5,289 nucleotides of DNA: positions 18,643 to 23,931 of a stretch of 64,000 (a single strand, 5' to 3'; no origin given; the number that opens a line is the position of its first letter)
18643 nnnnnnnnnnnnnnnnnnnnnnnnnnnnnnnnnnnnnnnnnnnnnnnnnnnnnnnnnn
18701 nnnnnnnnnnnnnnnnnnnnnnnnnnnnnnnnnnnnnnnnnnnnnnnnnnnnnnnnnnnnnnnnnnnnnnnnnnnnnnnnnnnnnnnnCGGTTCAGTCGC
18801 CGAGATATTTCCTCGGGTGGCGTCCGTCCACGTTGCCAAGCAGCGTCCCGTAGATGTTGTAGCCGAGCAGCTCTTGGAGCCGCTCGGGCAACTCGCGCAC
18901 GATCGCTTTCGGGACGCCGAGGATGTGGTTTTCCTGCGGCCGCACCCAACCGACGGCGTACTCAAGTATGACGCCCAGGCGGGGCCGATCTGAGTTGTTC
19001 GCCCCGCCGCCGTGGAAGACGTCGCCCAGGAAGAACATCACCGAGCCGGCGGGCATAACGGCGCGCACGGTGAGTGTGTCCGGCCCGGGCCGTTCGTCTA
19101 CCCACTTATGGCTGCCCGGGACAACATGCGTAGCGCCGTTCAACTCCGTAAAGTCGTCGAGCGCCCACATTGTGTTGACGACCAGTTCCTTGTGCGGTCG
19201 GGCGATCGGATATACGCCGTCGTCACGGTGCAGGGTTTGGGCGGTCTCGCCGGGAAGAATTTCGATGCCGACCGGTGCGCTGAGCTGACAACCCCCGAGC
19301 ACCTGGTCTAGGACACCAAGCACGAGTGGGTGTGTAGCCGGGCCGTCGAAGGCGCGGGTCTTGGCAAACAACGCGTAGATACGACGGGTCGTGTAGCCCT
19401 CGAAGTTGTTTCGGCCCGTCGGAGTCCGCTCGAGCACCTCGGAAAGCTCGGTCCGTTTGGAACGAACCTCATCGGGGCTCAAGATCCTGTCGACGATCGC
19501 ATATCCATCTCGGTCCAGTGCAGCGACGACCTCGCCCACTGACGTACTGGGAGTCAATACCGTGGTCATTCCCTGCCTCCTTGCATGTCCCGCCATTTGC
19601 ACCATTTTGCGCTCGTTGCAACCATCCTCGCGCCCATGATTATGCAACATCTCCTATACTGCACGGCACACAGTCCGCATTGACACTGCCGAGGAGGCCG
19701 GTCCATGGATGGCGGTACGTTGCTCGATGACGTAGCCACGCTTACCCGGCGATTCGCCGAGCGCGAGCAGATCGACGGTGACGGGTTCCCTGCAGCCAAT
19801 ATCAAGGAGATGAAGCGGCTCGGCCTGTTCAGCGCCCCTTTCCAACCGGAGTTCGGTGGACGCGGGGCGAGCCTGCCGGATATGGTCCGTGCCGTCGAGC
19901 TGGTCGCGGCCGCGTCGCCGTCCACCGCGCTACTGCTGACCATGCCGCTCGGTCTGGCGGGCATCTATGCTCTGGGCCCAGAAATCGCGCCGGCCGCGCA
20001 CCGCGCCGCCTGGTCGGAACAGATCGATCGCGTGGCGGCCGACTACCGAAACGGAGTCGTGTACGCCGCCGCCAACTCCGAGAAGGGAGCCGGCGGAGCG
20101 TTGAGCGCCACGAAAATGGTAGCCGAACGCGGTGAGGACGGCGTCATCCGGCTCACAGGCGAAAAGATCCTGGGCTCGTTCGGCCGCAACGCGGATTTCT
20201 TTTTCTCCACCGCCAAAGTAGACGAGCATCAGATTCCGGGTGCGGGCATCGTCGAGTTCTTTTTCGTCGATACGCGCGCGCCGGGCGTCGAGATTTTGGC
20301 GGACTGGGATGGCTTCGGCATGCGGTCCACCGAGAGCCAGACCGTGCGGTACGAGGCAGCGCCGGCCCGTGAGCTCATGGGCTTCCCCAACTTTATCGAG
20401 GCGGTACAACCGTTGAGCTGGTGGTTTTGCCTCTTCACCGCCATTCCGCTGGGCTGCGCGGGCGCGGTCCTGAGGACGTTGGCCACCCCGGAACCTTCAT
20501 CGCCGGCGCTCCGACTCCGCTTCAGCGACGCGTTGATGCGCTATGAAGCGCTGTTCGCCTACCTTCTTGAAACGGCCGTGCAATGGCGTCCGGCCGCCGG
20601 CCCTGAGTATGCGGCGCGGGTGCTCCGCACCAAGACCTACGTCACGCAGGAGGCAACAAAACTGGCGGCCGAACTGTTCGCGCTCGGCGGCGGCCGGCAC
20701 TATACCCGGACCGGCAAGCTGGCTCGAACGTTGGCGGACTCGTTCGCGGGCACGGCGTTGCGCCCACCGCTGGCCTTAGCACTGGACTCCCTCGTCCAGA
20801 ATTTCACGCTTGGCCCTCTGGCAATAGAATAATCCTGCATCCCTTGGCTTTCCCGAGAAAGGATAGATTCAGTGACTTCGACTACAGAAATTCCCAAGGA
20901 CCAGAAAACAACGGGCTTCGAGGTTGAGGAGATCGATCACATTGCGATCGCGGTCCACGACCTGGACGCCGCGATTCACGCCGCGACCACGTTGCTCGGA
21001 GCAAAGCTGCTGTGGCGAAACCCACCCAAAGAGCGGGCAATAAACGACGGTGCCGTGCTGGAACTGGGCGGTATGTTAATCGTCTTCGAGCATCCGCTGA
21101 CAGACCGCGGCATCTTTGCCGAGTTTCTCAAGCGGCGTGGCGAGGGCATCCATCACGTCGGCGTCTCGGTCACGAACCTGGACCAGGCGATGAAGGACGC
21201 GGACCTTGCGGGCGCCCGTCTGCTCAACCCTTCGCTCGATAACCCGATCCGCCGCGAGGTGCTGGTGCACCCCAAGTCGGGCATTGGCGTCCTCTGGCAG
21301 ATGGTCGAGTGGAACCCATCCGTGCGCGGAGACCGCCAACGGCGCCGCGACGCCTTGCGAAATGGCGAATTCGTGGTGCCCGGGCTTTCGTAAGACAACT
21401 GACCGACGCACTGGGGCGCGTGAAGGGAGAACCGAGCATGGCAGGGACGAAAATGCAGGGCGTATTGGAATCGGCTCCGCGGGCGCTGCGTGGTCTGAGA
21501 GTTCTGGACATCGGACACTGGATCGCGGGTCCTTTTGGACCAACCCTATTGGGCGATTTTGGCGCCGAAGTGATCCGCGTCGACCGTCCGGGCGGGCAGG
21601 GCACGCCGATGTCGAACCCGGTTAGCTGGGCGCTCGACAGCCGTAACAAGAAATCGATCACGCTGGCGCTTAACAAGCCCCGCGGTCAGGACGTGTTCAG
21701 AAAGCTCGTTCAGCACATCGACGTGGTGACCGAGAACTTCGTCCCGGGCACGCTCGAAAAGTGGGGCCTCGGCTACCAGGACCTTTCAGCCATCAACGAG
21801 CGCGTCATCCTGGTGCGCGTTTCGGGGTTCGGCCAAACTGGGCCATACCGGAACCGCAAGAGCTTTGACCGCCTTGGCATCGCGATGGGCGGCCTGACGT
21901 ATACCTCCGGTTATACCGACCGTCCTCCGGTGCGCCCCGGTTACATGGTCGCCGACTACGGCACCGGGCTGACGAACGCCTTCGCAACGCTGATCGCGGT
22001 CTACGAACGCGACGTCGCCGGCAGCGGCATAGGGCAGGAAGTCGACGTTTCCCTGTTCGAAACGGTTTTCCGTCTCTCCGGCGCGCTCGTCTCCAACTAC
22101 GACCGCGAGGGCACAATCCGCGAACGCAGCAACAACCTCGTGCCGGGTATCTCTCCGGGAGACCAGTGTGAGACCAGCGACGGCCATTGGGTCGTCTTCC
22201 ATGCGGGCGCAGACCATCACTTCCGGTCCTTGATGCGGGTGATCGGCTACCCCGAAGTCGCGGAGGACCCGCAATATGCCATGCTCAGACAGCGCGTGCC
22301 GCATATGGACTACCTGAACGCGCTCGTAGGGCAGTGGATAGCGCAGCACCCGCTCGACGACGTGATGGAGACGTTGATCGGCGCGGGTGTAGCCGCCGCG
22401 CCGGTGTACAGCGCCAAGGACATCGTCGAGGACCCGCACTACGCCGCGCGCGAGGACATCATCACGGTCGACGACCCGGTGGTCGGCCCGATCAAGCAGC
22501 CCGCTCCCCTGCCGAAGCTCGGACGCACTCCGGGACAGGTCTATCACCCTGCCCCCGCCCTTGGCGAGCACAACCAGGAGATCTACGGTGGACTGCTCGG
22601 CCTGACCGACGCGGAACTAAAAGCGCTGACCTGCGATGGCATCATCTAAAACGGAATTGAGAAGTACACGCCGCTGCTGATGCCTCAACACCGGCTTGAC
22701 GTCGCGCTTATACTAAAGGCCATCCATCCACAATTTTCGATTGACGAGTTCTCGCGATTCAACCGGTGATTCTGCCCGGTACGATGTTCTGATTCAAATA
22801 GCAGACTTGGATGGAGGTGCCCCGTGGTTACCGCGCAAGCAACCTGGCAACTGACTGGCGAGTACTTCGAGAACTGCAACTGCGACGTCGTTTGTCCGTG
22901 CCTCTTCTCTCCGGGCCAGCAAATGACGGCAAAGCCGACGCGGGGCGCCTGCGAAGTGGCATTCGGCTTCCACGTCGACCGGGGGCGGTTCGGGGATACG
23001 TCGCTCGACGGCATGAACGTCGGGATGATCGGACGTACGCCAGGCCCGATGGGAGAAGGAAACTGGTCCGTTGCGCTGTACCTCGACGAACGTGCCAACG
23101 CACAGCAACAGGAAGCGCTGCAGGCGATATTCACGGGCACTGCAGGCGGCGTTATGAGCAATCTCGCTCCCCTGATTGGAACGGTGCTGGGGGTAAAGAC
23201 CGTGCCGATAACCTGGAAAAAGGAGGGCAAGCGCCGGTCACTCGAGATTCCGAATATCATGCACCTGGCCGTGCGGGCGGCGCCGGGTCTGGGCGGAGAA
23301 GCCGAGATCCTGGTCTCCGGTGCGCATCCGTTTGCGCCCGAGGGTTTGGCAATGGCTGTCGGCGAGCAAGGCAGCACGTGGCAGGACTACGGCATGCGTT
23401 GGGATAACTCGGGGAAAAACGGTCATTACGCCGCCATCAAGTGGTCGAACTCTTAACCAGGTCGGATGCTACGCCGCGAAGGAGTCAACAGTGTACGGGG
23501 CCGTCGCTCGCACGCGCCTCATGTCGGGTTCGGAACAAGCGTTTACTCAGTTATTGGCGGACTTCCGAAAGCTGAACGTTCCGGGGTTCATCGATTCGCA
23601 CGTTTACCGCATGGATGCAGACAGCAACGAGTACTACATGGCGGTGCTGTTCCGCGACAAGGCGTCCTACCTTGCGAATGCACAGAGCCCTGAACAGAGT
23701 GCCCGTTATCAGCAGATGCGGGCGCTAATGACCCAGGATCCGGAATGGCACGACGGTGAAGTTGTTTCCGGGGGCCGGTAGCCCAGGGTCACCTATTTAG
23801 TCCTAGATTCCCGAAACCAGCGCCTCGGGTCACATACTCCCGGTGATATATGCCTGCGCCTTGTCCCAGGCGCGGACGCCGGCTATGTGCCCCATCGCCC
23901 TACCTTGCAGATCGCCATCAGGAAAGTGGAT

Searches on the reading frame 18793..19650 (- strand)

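Call 43: search_protein_families(library=pfam, proteins=[window:18793-19650:-], max_evalue=0.001)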
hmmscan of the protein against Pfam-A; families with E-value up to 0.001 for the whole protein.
window:18793-19650:- (285 aa): 1 family
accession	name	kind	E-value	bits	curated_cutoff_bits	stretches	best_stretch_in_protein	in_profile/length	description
PF05721.19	PhyH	-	4.3e-30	106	22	1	46-224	2-211/213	Phytanoyl-CoA dioxygenase (PhyH)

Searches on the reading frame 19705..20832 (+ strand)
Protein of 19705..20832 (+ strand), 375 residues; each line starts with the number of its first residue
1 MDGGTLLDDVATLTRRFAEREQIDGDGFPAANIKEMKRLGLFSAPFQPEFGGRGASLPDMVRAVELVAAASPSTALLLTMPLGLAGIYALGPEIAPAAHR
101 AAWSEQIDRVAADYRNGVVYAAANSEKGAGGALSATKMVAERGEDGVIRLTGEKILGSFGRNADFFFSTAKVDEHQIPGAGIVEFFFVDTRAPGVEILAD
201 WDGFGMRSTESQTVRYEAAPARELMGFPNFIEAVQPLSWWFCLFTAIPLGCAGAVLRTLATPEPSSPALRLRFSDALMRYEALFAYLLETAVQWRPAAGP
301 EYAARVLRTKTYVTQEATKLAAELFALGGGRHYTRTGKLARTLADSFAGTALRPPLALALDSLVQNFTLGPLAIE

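Call 43: search_protein_families(library=pfam, proteins=[window:19705-20832:+], max_evalue=0.001)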
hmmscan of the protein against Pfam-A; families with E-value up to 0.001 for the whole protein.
window:19705-20832:+ (375 aa): 2 families
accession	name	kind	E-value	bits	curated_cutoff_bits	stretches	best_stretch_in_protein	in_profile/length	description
PF02770.24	Acyl-CoA_dh_M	-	5.6e-10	39.7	33.3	1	122-217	2-95/97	Acyl-CoA dehydrogenase, middle domain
PF02771.21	Acyl-CoA_dh_N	-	1.6e-08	35.3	22.9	1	21-92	24-98/113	Acyl-CoA dehydrogenase, N-terminal domain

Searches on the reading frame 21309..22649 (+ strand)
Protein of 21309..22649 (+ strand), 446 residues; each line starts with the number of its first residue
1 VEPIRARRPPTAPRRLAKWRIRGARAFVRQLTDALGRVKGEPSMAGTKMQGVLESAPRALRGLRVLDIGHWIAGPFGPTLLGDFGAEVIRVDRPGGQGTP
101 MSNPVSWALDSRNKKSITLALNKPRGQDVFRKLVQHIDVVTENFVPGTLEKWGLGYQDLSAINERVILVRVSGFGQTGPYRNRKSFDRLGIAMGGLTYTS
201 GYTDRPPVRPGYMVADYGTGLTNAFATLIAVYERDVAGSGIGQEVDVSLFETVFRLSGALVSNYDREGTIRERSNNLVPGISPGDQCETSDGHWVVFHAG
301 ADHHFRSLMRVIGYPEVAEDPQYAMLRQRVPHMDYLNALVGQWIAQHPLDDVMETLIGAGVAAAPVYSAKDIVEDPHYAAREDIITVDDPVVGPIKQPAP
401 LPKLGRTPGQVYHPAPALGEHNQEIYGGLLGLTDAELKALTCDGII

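Call 7: search_protein_families(library=pfam, proteins=[window:21309-22649:+], max_evalue=0.01)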
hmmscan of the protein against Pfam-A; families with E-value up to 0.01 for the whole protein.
window:21309-22649:+ (446 aa): 1 family
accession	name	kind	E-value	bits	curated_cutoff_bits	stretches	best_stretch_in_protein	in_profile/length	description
PF02515.22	CoA_transf_3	-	2.1e-108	363.1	23.3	1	60-422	1-366/366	CoA-transferase family III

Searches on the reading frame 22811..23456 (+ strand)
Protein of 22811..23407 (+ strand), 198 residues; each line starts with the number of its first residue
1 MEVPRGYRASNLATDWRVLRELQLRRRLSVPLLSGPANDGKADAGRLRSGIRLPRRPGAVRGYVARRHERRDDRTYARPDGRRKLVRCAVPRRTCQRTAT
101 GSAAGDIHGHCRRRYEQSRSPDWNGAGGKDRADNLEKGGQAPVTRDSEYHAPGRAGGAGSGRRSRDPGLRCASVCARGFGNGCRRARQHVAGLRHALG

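Call 19: search_protein_families(library=pfam, proteins=[window:22811-23407:+, window:22824-23456:+], max_evalue=0.01)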
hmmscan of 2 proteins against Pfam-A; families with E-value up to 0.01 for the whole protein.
window:22811-23407:+ (198 aa): 0 families

window:22824-23456:+ (210 aa): 1 family
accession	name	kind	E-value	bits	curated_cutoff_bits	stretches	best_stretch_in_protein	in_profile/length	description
PF07040.16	DUF1326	-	1.6e-52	178.6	25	1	16-199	1-177/177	Protein of unknown function (DUF1326)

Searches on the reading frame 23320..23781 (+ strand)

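Call 19: search_protein_families(library=pfam, proteins=[window:23320-23781:+], max_evalue=0.01)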
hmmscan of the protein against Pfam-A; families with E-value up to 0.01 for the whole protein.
window:23320-23781:+ (153 aa): 1 family
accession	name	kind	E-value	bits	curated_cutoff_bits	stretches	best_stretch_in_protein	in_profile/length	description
PF03992.22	ABM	-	8.6e-09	35.9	23.1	1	60-127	3-73/78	Antibiotic biosynthesis monooxygenase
